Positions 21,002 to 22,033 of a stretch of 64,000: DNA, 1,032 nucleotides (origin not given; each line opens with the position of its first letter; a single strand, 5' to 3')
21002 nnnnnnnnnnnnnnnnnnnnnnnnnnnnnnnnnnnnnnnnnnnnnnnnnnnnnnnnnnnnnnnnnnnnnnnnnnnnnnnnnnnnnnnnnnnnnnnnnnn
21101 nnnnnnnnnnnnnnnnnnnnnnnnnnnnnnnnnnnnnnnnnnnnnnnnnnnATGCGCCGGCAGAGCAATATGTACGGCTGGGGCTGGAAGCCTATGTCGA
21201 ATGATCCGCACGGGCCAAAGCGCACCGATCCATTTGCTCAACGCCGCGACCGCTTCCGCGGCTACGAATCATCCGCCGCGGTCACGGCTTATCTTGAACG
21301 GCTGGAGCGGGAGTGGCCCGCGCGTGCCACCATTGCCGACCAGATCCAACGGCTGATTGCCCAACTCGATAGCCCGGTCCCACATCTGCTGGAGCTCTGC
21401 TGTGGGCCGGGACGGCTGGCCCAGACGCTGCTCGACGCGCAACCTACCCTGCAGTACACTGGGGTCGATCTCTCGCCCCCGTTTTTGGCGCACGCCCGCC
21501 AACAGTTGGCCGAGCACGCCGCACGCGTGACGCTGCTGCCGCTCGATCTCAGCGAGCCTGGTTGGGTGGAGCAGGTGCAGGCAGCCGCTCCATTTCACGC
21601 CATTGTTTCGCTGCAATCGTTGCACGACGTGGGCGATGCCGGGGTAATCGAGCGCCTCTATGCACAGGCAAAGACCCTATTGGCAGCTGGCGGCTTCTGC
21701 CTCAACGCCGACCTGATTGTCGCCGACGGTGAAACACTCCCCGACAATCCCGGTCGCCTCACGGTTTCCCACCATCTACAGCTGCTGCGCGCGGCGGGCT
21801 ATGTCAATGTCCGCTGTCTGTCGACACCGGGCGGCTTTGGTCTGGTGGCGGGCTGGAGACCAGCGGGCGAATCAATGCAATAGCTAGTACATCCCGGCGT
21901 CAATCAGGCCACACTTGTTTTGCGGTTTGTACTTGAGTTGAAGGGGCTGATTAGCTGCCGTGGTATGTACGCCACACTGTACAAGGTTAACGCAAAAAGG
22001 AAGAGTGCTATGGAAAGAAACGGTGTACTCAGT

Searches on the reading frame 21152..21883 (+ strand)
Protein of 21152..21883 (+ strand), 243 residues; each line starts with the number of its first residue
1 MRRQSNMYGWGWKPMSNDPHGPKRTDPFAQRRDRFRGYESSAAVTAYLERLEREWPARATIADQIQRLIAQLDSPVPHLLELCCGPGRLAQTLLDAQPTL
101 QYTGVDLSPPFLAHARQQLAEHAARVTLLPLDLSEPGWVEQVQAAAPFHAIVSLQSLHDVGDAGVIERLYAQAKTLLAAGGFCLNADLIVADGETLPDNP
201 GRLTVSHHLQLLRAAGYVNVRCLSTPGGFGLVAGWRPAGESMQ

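Call 19: search_protein_families(library=pfam, proteins=[window:21152-21883:+], max_evalue=0.00001)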
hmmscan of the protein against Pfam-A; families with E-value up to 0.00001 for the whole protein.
window:21152-21883:+ (243 aa): 4 families
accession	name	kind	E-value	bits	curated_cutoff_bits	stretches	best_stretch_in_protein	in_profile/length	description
PF08242.18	Methyltransf_12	-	1.3e-14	55.2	30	1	80-182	1-97/98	Methyltransferase domain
PF13649.12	Methyltransf_25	-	1.6e-12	48.3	27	1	80-181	2-97/97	Methyltransferase domain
PF13489.12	Methyltransf_23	-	5.7e-08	33.1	27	1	59-209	7-142/164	Methyltransferase domain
PF08241.18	Methyltransf_11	-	5.9e-07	30.5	21.2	1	80-184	1-94/95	Methyltransferase domain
